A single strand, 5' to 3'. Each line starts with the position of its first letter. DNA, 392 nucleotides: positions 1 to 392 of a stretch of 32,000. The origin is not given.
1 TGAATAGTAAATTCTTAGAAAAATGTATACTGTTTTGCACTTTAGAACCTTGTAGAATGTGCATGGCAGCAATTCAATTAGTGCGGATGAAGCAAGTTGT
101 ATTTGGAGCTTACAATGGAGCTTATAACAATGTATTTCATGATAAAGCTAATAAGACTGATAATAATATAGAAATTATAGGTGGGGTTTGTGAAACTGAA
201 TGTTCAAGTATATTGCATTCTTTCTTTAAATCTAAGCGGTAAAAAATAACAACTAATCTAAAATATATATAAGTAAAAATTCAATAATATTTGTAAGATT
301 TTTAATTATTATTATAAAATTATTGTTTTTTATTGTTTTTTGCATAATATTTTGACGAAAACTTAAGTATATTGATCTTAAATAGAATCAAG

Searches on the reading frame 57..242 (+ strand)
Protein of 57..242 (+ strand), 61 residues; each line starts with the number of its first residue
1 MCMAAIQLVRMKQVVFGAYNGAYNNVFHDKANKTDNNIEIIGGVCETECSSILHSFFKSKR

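Call 4: search_protein_families(library=pfam, proteins=[window:57-242:+], max_evalue=0.01)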
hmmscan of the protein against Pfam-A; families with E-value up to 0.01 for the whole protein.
window:57-242:+ (61 aa): 1 family
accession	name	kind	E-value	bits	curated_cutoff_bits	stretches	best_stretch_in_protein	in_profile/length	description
PF14437.12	MafB19-deam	-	0.0055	17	27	1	1-61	84-142/142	MafB19-like deaminase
